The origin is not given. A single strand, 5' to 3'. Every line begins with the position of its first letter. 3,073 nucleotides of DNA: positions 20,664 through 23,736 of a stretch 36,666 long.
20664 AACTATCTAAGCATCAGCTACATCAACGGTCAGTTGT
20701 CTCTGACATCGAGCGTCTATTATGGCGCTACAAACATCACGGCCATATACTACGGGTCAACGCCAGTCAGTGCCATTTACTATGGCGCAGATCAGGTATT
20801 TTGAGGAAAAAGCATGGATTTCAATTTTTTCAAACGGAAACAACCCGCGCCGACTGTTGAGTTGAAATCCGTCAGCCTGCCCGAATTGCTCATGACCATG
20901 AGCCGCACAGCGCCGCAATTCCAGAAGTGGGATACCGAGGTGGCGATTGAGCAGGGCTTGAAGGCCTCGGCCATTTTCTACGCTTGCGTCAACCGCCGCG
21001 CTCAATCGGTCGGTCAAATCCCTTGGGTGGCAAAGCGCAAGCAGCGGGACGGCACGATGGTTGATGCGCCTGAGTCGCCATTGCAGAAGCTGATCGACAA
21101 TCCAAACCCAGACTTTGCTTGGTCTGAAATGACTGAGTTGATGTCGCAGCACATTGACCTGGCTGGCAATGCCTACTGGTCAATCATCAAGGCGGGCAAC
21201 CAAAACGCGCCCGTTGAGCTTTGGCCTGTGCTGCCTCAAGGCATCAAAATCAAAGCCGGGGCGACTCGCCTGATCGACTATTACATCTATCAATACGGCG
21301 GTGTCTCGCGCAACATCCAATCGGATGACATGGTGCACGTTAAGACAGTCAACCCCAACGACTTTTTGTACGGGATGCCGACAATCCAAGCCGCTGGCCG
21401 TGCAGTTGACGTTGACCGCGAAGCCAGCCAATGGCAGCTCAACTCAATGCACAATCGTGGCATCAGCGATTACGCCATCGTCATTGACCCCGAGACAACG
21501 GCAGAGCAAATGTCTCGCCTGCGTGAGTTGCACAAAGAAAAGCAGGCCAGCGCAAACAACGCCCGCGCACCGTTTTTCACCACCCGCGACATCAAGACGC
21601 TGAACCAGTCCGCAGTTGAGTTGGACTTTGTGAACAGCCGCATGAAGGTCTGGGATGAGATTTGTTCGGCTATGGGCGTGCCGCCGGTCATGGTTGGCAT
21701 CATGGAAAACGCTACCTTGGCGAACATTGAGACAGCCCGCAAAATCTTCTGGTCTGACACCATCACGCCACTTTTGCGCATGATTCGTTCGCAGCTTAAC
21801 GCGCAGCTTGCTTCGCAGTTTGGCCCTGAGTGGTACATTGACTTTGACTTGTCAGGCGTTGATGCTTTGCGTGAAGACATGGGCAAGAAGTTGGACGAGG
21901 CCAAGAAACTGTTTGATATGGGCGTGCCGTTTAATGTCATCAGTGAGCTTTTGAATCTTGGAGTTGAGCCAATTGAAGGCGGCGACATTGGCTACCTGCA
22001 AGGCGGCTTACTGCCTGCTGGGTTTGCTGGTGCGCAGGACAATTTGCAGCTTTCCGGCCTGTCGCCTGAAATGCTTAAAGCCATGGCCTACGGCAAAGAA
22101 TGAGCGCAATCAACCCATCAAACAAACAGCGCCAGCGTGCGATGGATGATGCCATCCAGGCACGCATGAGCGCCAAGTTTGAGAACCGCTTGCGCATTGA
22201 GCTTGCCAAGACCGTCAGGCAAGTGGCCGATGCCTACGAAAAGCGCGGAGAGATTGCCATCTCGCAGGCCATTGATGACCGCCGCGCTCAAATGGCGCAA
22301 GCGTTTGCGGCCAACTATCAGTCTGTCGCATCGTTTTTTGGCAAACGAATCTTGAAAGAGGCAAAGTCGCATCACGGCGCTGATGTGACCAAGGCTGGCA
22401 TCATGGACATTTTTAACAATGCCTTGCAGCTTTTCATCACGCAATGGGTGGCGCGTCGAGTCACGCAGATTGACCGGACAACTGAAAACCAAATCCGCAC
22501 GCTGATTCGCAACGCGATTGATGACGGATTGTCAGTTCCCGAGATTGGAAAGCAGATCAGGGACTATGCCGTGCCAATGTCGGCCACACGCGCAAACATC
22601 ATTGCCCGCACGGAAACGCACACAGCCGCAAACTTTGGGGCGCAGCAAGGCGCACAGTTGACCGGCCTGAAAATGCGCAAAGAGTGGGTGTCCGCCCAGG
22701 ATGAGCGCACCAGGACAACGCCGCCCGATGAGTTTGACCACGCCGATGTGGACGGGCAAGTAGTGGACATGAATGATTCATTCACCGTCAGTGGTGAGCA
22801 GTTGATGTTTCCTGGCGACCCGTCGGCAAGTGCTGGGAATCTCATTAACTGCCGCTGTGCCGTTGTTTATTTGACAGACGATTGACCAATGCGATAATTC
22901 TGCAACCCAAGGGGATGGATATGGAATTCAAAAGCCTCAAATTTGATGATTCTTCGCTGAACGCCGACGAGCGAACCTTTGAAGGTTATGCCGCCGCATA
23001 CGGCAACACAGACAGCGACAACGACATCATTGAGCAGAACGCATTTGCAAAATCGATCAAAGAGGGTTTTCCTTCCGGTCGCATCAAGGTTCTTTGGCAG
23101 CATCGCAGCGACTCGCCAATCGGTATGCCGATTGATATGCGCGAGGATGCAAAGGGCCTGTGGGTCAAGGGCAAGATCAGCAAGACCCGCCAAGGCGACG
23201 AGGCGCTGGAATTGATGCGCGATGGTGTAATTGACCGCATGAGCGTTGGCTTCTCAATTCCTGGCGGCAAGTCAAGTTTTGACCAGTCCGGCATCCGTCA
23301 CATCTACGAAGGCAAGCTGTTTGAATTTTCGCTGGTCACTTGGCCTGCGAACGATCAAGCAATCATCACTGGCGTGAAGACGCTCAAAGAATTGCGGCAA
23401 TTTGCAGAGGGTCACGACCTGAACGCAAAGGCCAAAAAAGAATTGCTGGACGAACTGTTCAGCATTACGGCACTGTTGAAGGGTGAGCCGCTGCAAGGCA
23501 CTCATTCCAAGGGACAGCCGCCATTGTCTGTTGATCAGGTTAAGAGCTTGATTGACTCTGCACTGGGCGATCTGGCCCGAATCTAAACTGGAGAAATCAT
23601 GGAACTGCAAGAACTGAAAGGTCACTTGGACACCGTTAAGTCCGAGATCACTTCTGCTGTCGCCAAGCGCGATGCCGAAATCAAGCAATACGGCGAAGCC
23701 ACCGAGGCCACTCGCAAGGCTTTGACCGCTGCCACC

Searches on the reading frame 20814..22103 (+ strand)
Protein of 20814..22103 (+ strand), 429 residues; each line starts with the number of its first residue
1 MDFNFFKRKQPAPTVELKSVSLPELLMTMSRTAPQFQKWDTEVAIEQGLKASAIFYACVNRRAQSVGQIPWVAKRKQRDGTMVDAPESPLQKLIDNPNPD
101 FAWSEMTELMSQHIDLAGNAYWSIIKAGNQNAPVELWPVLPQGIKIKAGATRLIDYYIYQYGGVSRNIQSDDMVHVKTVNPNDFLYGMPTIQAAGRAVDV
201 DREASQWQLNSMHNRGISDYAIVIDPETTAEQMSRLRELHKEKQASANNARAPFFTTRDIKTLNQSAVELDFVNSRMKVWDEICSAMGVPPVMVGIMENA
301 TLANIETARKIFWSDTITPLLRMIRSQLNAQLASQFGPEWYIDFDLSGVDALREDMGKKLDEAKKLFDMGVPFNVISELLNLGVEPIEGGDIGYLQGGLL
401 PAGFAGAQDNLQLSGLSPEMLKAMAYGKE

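Call 4: search_protein_families(library=pfam, proteins=[window:20814-22103:+], max_evalue=0.01)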
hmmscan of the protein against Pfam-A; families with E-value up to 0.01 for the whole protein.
window:20814-22103:+ (429 aa): 1 family
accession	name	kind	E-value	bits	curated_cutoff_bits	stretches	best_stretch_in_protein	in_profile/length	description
PF04860.17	Phage_portal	-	5.9e-59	200.3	39.1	1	55-371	3-310/321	Phage portal protein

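Call 5: search_protein_families(library=phrogs, proteins=[window:20814-22103:+], max_evalue=0.01)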
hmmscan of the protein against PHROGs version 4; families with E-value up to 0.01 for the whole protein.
window:20814-22103:+ (429 aa): 5 families
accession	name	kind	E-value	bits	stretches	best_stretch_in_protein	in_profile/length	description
phrog_2662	-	head and packaging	1.4e-67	229.9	1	32-391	45-412/717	portal protein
phrog_12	-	head and packaging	9.5e-64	217.5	1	4-403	52-434/646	portal protein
phrog_5929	-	head and packaging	8e-15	55.8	1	217-400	16-200/228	portal protein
phrog_68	-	head and packaging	1.8e-07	31.1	1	155-331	140-326/344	portal protein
phrog_11323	-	unknown function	0.00072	20.7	1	293-381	1-89/130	-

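Call 8: search_dna_similar(query=window:20814-22103:+, collection=phages, mode=protein, max_rows=30)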
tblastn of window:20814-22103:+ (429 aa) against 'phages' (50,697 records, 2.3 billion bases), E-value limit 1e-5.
Records with a match: 1482; places in all: 1484; records where one place covers at least 80% of the query: 846.
Best place of each record, by identity: <60% 1482.
By first word of the organism name: Mycobacterium 303; Salinibacter 183; Vibrio 167; Staphylococcus 111; Streptomyces 108; Streptococcus 99; Gordonia 89; Arthrobacter 50; Bacillus 47; Klebsiella 37; and 74 more.
By host as written in the record: Mycobacterium smegmatis mc2 155 229; - 208; Salinibacter ruber M8 183; Gordonia terrae 3612 65; Staphylococcus aureus 45; Streptomyces griseus ATCC 10137 41; Streptomyces lividans JI 1326 29; Klebsiella pneumoniae 23; and 340 more.
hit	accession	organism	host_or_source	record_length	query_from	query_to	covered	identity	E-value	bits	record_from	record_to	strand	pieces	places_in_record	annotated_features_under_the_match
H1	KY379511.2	Pseudoalteromonas phage PHS21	Pseudoalteromonas marina mano4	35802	17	427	96%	42.3%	2e-105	348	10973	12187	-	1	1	gene transfer agent portal protein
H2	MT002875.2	Pseudoalteromonas phage AL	Pseudoalteromonas marina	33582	17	427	96%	42.3%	1e-104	346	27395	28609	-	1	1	portal protein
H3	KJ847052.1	Idiomarinaceae phage 1N2-2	Idiomarinaceae bacterium N2-2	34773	3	406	94%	43.0%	4e-102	338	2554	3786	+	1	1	putative portal protein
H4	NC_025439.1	Idiomarinaceae phage 1N2-2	Idiomarinaceae bacterium N2-2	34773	3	406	94%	43.0%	4e-102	338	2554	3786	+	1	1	portal protein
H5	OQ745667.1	Pseudoalteromonas phage PS_L5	Pseudoalteromonas marina Mano4(T)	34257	17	427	96%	42.1%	3e-105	347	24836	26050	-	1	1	gene transfer agent portal protein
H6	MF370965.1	Pseudoalteromonas phage SL25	Pseudoalteromonas sp.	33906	17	427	96%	42.1%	6e-105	347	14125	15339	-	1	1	gene transfer agent portal protein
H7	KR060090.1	Pseudoalteromonas phage Pq0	Pseudoalteromonas sp. Bq0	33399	15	427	96%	41.5%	3e-102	339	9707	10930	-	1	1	gene transfer agent portal protein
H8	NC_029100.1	Pseudoalteromonas phage Pq0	Pseudoalteromonas sp. Bq0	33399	15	427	96%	41.5%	3e-102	339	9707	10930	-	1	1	portal protein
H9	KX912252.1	Pseudoalteromonas phage PHS3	Pseudoalteromonas marina DSM 17587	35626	17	427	96%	41.6%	1e-104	346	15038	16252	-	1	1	gene transfer agent portal protein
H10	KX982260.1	Alteromonas phage PB15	Alteromonas gracilis 9a2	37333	10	428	98%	39.0%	1e-94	317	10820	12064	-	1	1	gene transfer agent portal protein | minor capsid protein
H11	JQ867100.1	Marinomonas phage P12026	Marinomonas sp. IMCC12026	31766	11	404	92%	41.1%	2e-93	313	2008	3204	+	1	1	phage portal protein, HK97 family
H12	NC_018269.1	Marinomonas phage P12026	Marinomonas sp. IMCC12026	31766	11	404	92%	41.1%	2e-93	313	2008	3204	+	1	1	portal protein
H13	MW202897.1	Caudoviricetes sp.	Manatee Spring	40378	26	419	92%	29.2%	2e-30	130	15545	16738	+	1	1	portal protein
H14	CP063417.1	Parageobacillus phage JGon-2020a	Parageobacillus thermoglucosidasius 23.6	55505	19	404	90%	29.5%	2e-42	165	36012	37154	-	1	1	record has no annotation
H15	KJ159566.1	Geobacillus phage GBK2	Geobacillus kaustophilus ATCC 8005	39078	34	394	84%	29.4%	6e-40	158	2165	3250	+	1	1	portal protein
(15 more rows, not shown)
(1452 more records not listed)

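Call 10: get_annotated_region(hit=H3, flank=6000)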
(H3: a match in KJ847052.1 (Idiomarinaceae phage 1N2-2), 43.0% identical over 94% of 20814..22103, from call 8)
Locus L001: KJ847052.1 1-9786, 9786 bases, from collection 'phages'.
description: Idiomarinaceae phage 1N2-2, complete genome.
organism: Idiomarinaceae phage 1N2-2 (NCBI taxid 1536592)
taxonomy: Viruses; Duplodnaviria; Heunggongvirae; Uroviricota; Caudoviricetes
host: Idiomarinaceae bacterium N2-2; source: alkaline hypersaline lake water; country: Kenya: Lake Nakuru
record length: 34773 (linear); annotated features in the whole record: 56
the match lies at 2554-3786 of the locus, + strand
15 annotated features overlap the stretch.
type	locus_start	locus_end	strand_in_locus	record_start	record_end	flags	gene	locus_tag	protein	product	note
CDS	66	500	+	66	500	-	-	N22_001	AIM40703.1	putative small terminase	ORF 1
CDS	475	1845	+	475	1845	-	-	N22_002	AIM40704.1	putative large terminase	ORF 2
CDS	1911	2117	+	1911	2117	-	-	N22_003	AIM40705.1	hypothetical protein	ORF 3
CDS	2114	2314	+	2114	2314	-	-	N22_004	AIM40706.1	hypothetical protein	ORF 4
CDS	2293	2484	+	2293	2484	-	-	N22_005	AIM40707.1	hypothetical protein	ORF 5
CDS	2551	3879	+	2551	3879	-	-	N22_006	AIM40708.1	putative portal protein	ORF 6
CDS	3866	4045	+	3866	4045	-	-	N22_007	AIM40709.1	hypothetical protein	ORF 7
CDS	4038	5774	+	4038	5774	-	-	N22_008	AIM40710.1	putative minor capsid morphogenesis protein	ORF 8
CDS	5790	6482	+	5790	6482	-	-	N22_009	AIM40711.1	putative prohead protease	ORF 9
CDS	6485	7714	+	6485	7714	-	-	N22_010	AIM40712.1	putative major capsid protein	ORF 10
CDS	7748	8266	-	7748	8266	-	-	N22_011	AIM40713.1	putative H-N-H endonuclease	ORF 11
CDS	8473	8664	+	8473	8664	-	-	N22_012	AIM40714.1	hypothetical protein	ORF 12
CDS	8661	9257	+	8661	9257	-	-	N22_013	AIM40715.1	putative portal-tail connector protein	ORF 13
CDS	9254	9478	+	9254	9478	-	-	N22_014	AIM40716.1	hypothetical protein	ORF 14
CDS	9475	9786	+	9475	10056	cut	-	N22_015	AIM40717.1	hypothetical protein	ORF 15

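Call 11: get_annotated_region(hit=H1, flank=8000)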
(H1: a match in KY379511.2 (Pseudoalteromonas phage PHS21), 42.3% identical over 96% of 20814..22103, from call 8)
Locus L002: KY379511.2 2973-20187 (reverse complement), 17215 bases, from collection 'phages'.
description: Pseudoalteromonas phage PHS21, complete genome.
organism: Pseudoalteromonas phage PHS21 (NCBI taxid 1955235)
taxonomy: Viruses; Duplodnaviria; Heunggongvirae; Uroviricota; Caudoviricetes
host: Pseudoalteromonas marina mano4; source: -; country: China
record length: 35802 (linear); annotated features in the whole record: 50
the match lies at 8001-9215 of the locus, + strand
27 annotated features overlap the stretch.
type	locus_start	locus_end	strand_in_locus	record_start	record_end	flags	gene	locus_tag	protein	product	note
CDS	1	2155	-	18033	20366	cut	-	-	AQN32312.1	hypothetical protein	-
CDS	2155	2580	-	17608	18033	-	-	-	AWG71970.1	hypothetical protein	-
CDS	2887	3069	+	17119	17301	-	-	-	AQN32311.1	hypothetical protein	-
CDS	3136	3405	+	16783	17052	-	-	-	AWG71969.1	hypothetical protein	-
CDS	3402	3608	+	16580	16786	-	-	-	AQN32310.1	hypothetical protein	-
CDS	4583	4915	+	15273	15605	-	-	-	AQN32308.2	hypothetical protein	-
CDS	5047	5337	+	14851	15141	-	-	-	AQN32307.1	hypothetical protein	-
CDS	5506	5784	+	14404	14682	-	-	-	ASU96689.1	hypothetical protein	-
CDS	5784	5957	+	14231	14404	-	-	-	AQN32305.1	hypothetical protein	-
CDS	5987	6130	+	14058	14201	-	-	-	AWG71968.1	hypothetical protein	-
CDS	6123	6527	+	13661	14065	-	-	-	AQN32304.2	putative terminase small subunit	-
CDS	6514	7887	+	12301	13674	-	-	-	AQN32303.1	putative large terminase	-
CDS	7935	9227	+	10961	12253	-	-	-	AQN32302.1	gene transfer agent portal protein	-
CDS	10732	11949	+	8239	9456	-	-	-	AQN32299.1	major capsid protein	-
CDS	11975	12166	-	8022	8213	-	-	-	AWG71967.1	hypothetical protein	-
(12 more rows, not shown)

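Call 13: find_encoding_contigs(protein=window:20814-22103:+, flank=10000, max_places=10)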
Protein window:20814-22103:+ (429 aa): 1 contig read that carries it; 1 place shown.
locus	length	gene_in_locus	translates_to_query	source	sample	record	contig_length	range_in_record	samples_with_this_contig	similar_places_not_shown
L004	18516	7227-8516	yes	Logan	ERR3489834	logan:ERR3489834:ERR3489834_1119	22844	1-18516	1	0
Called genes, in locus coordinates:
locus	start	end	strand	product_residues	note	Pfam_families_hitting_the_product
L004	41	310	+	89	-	-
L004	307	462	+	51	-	-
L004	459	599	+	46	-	-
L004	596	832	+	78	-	PF00462:Glutaredoxin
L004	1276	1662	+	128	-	-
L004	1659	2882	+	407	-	PF04466:Terminase_3, PF17288:Terminase_3C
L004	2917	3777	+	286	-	-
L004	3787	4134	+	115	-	-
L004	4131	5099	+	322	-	-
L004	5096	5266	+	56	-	-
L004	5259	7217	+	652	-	-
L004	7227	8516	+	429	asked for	PF04860:Phage_portal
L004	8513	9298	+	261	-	PF04233:Phage_Mu_F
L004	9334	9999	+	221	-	PF04586:Peptidase_S78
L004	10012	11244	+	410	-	PF05065:Phage_capsid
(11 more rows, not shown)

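Call 14: find_related_loci(query=window:20814-22103:+, collection=viral_contigs, flank=10000)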
Query window:20814-22103:+ (429 aa) in viral_contigs; peptide patterns used: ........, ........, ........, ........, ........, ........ (x = any residue, [..] = any of these).
28 stretches matched a pattern; 16 encode a relative of the query (tblastn E <= 1e-3); 15 distinct loci.
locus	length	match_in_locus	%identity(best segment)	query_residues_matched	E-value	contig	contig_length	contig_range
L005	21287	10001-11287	91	1-429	0e+0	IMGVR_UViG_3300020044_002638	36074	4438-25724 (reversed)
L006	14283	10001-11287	91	1-429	0e+0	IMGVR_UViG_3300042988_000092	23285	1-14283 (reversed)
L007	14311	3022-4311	91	1-429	0e+0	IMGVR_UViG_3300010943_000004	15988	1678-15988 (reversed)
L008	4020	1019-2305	91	1-429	0e+0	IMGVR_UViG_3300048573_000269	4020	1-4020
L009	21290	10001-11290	91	1-429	0e+0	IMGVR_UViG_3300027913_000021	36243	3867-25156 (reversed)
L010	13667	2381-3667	90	1-429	0e+0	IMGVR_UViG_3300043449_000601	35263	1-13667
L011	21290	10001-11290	89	1-429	0e+0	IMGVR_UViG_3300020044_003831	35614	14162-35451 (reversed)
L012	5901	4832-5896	91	1-355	0e+0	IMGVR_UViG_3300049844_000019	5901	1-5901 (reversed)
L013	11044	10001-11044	90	1-348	0e+0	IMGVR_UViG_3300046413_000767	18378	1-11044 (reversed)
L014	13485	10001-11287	91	1-429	0e+0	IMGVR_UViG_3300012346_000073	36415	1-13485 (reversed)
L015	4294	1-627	92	222-429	5e-127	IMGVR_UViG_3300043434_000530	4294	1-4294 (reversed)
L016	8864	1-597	92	231-429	2e-121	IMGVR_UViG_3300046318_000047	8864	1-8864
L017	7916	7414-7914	98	1-167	4e-108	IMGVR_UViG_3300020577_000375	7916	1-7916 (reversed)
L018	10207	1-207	91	361-429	1e-34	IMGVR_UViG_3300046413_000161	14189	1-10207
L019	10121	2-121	100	34-73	1e-20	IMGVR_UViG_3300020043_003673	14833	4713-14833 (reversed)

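Call 43: find_related_loci(query=window:20814-22103:+, collection=genome_contigs, flank=10000)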
Query window:20814-22103:+ (429 aa) in genome_contigs; peptide patterns used: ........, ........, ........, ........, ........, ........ (x = any residue, [..] = any of these).
40 stretches matched a pattern, but none encodes a relative of the query by tblastn (E <= 1e-3).

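Call 78: search_protein_families(library=pfam, proteins=[L011:6438-6707:+, L011:7444-9750:+, L011:9747-9992:+, L009:6293-8596:+, L009:8597-8911:+, L009:8892-9998:+, L017:5385-7109:+, L017:7103-7411:+, L010:97-1896:+, L010:1900-2391:+], max_evalue=0.01)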
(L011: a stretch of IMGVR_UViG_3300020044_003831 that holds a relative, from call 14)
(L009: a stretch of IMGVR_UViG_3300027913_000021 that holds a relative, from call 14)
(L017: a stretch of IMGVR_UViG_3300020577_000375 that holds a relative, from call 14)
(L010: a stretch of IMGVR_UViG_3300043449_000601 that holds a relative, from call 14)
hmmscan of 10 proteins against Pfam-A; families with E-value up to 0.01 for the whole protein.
L011:6438-6707:+ (89 aa): 0 families

L011:7444-9750:+ (768 aa): 0 families

L011:9747-9992:+ (81 aa): 0 families

L009:6293-8596:+ (767 aa): 2 families
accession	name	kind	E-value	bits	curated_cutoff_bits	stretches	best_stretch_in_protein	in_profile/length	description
PF01391.23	Collagen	-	7.6e-23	80.5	27.2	3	85-128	13-56/60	Collagen triple helix repeat (20 copies)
PF05658.19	YadA_head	-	0.0023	18.7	25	1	464-489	1-26/27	YadA head domain repeat (2 copies)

L009:8597-8911:+ (104 aa): 0 families

L009:8892-9998:+ (368 aa): 9 families
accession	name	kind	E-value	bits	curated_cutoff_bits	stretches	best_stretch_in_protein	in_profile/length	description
PF13181.12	TPR_8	-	5.1e-08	32.9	25.7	0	246-272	6-32/34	Tetratricopeptide repeat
PF07719.23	TPR_2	-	1.1e-07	31.9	27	1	242-273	2-33/34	Tetratricopeptide repeat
PF13428.12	TPR_14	-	9.7e-07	29.3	23.5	1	245-281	5-41/44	Tetratricopeptide repeat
PF00515.34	TPR_1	-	4.2e-06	26.8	27.8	0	246-272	6-32/34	Tetratricopeptide repeat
PF00535.33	Glycos_transf_2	-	2.2e-05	24.9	23.3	1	24-119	5-106/168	Glycosyl transferase family 2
PF13424.12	TPR_12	-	0.00021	21.8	30.1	0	243-268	47-72/77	Tetratricopeptide repeat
PF14559.12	TPR_19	-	0.00037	21.2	25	0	218-274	7-58/68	Tetratricopeptide repeat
PF13176.12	TPR_7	-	0.00046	20.5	27.9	0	243-276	1-36/36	Tetratricopeptide repeat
PF13374.12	TPR_10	-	0.0045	17.4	27.5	0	243-269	4-30/42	Tetratricopeptide repeat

L017:5385-7109:+ (574 aa): 2 families
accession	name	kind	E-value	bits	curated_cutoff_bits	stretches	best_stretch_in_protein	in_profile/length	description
PF01391.23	Collagen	-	2e-24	85.6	27.2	4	151-206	1-56/60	Collagen triple helix repeat (20 copies)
PF21722.4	Gly_rich_2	-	5e-11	43.5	24.3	1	303-540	3-220/226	Glycine-rich domain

L017:7103-7411:+ (102 aa): 0 families

L010:97-1896:+ (599 aa): 3 families
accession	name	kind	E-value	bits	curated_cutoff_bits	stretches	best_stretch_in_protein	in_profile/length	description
PF13385.13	Laminin_G_3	-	9.3e-59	198.3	27.6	3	439-578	1-140/151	Concanavalin A-like lectin/glucanases superfamily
PF06439.18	3keto-disac_hyd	-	1.9e-11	44.8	26.8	1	281-349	102-178/187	3-keto-disaccharide hydrolase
PF02210.31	Laminin_G_2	-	8.8e-06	26.7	22.9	0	516-560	51-105/126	Laminin G domain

L010:1900-2391:+ (163 aa): 1 family
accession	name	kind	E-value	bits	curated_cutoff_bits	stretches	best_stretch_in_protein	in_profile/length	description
PF16778.10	Phage_tail_APC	-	3.7e-23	81.6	26.6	1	90-148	1-59/60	Phage tail assembly chaperone protein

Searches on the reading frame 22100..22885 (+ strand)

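Call 4: search_protein_families(library=pfam, proteins=[window:22100-22885:+], max_evalue=0.01)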
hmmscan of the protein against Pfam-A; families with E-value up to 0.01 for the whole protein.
window:22100-22885:+ (261 aa): 1 family
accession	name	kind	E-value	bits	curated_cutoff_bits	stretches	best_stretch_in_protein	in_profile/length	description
PF04233.19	Phage_Mu_F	-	3.8e-17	63.5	29.6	1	130-255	1-111/112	Phage Mu protein F like protein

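Call 5: search_protein_families(library=phrogs, proteins=[window:22100-22885:+], max_evalue=0.01)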
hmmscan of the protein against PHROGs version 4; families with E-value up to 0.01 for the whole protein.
window:22100-22885:+ (261 aa): 16 families
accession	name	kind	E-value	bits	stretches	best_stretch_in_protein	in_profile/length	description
phrog_2468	-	head and packaging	5.8e-57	194.4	1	19-260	35-274/303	head morphogenesis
phrog_2662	-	head and packaging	2.4e-31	110.1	1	24-257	489-707/717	portal protein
phrog_3517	-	head and packaging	1.5e-28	101.1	1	136-260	204-330/371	head morphogenesis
phrog_859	-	head and packaging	3.6e-24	86.3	1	117-261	149-292/807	portal protein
phrog_15127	-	head and packaging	6.9e-18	65.5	1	29-251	29-244/602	head protein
phrog_6577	-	unknown function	1.3e-17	64.4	1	101-259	88-230/1066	-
phrog_595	-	head and packaging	3.4e-16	60.7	1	99-261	159-300/513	head maturation protease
phrog_18477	-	head and packaging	6.5e-13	49.3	1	164-261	205-301/760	head morphogenesis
phrog_324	-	head and packaging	8e-13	49.2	1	9-255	56-314/624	head morphogenesis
phrog_34890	-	head and packaging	7.3e-09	35.5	1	164-261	212-309/679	head morphogenesis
phrog_115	-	head and packaging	1.4e-08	35.4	1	129-261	207-320/665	minor head protein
phrog_4728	-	head and packaging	1.7e-07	31.4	1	128-261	184-302/591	head morphogenesis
phrog_21406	-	unknown function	2.1e-07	29.8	1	191-259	291-353/1668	-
phrog_19443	-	head and packaging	2.3e-06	27.4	1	118-257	158-283/579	minor head protein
phrog_758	-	head and packaging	2.9e-05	24.5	1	122-207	168-256/326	head morphogenesis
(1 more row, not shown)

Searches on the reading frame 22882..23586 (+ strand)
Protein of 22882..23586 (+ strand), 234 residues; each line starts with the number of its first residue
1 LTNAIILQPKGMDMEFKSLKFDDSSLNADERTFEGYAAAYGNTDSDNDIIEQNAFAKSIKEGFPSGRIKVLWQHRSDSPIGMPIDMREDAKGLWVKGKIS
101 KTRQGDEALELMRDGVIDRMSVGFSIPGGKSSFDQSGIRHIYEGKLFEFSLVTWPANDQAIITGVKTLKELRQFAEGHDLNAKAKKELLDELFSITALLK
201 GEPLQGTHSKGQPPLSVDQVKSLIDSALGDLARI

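Call 4: search_protein_families(library=pfam, proteins=[window:22882-23586:+], max_evalue=0.01)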
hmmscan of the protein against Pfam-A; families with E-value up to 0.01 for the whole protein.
window:22882-23586:+ (234 aa): 1 family
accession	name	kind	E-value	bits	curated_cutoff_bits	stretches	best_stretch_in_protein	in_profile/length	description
PF04586.22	Peptidase_S78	-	5.1e-25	89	21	1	27-165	10-156/165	Caudovirus prohead serine protease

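Call 5: search_protein_families(library=phrogs, proteins=[window:22882-23586:+], max_evalue=0.01)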
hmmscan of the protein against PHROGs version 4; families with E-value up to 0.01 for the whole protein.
window:22882-23586:+ (234 aa): 12 families
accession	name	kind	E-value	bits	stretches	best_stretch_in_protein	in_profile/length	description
phrog_80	-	head and packaging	3.3e-53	182.8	1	10-195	213-409/607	head maturation protease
phrog_3244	-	head and packaging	1.7e-25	91.4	1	12-201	9-217/326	head maturation protease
phrog_2263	-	head and packaging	1.8e-22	80.9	1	26-184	34-192/551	major head protein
phrog_617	-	head and packaging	3.7e-20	73.4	1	24-173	19-169/626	major head protein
phrog_3270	-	head and packaging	6.6e-14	52.4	1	30-169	4-133/603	head maturation protease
phrog_9644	-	head and packaging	4.9e-13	50.1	1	26-186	158-328/341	head maturation protease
phrog_13042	-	head and packaging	1.8e-08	34.9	1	13-172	12-183/386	major head protein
phrog_9427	-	head and packaging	2.4e-07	31.3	1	20-171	18-174/453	head maturation protease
phrog_36211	-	head and packaging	4.7e-06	26.9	1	83-163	80-162/378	head maturation protease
phrog_37668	-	head and packaging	6.5e-05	23.2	1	85-191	84-197/313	head maturation protease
phrog_21715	-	unknown function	0.0018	18.7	1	35-169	23-146/381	-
phrog_4523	-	head and packaging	0.0053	16.5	1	61-167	66-177/644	major head and protease protein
